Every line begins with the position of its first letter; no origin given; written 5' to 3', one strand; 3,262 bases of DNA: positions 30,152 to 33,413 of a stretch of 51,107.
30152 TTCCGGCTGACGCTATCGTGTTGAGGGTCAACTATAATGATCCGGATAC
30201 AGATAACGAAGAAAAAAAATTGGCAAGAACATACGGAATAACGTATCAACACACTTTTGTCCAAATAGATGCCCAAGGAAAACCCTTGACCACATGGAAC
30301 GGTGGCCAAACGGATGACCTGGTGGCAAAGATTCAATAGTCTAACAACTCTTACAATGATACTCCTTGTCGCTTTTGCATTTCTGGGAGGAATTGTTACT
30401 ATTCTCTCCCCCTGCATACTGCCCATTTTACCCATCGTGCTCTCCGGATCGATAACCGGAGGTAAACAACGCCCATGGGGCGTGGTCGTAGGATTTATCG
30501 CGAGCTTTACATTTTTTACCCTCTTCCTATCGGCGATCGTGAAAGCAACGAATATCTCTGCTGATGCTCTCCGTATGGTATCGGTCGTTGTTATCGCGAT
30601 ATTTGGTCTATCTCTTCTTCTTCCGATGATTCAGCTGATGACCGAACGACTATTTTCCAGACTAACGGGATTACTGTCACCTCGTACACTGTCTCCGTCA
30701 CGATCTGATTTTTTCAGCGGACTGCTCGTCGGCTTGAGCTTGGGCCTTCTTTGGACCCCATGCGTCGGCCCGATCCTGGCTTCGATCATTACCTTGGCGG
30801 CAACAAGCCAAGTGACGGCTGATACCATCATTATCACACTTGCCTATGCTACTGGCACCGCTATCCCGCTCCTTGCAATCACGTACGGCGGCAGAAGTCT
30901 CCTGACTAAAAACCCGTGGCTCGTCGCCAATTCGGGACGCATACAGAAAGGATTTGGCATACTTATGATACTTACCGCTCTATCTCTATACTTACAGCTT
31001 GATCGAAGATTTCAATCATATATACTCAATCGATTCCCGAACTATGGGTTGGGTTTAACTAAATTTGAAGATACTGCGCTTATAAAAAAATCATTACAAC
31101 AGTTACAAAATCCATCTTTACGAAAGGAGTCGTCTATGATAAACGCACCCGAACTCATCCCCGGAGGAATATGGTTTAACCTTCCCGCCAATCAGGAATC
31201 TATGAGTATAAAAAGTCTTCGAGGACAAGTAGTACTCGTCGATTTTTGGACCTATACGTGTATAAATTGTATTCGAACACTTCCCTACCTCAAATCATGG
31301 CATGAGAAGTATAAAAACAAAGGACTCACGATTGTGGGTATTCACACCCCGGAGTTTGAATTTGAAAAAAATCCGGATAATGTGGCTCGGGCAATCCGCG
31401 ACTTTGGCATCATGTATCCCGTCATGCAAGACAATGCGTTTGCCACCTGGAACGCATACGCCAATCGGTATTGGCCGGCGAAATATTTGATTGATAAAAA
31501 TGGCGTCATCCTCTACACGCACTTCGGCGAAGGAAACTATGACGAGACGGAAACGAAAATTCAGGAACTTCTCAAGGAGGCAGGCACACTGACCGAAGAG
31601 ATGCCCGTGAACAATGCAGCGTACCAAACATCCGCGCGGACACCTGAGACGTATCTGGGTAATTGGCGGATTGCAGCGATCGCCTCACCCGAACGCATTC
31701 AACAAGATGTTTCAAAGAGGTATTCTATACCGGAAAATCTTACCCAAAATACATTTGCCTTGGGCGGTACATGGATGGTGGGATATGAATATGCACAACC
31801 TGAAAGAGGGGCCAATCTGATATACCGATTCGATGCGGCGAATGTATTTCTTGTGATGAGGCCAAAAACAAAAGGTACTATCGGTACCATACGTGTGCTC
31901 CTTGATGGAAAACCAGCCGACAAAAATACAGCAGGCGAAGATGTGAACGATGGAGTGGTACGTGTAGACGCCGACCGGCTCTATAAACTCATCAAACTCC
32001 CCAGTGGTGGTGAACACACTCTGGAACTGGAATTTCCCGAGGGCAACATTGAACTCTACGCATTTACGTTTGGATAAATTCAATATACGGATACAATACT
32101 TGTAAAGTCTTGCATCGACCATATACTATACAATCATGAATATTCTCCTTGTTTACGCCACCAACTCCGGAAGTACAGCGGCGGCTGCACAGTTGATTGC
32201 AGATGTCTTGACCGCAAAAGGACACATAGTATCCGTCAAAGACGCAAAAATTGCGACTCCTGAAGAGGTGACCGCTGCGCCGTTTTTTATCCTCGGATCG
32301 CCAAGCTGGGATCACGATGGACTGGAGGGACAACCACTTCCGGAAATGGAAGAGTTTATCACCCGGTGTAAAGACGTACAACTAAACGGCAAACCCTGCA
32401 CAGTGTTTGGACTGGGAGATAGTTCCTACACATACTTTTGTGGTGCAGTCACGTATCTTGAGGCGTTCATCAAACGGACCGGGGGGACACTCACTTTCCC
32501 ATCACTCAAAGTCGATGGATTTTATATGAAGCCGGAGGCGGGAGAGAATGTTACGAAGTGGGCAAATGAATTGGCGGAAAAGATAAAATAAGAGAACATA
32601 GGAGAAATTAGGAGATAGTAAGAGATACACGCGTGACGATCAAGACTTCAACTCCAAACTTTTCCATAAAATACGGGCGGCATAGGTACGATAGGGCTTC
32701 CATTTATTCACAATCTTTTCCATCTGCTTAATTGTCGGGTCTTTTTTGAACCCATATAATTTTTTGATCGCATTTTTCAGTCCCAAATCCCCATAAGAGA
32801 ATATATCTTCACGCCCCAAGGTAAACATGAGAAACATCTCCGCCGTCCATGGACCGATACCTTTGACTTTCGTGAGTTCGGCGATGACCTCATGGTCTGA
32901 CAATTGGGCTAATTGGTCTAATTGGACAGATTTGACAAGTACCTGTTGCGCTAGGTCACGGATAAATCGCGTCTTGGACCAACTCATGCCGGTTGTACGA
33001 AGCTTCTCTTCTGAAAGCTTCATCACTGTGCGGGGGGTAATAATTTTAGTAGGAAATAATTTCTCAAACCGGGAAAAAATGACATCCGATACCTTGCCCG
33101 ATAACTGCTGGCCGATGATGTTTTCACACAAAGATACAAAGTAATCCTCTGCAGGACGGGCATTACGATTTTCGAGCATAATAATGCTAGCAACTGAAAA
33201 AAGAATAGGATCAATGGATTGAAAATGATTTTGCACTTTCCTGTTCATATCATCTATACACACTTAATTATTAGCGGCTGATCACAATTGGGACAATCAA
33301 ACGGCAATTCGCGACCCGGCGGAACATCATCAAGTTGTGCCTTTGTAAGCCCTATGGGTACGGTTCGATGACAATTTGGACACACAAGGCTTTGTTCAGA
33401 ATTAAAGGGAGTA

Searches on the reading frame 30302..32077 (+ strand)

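Call 54: search_protein_families(library=pfam, proteins=[window:30302-32077:+], max_evalue=0.001)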
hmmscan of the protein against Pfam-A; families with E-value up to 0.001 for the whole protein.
window:30302-32077:+ (591 aa): 6 families
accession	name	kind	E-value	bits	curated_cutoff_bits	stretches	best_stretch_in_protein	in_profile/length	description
PF17991.7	Thioredoxin_10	-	5.5e-36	124.7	27.1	1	447-591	1-142/142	Thioredoxin like C-terminal domain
PF02683.22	DsbD_TM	-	1.2e-12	48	27.1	1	22-230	4-215/219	Cytochrome C biogenesis protein transmembrane domain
PF08534.16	Redoxin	-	3.5e-11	43.5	26.6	1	295-419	15-143/148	Redoxin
PF00578.27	AhpC-TSA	-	3.5e-11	43.5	26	1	292-405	8-123/124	AhpC/TSA family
PF13905.12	Thioredoxin_8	-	2.4e-08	34.6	27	1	308-401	1-92/94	Thioredoxin-like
PF13386.12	DsbD_2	-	1.3e-06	28.9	24.9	1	26-226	2-197/199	Cytochrome C biogenesis protein transmembrane region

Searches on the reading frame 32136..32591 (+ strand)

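Call 54: search_protein_families(library=pfam, proteins=[window:32136-32591:+], max_evalue=0.001)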
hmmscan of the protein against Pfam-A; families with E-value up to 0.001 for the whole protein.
window:32136-32591:+ (151 aa): 2 families
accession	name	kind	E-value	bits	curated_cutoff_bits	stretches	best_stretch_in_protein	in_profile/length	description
PF00258.30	Flavodoxin_1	-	6.7e-20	72.1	25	1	5-128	1-129/143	Flavodoxin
PF12724.12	Flavodoxin_5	-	7.8e-06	26.7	27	1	4-91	1-81/145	Flavodoxin domain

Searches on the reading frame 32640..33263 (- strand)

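Call 54: search_protein_families(library=pfam, proteins=[window:32640-33263:-], max_evalue=0.001)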
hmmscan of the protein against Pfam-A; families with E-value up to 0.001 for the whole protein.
window:32640-33263:- (207 aa): 1 family
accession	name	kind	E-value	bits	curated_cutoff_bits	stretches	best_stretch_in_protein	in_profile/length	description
PF00730.31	HhH-GPD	-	4.4e-15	56.4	26.2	1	49-189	4-106/108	HhH-GPD superfamily base excision DNA repair protein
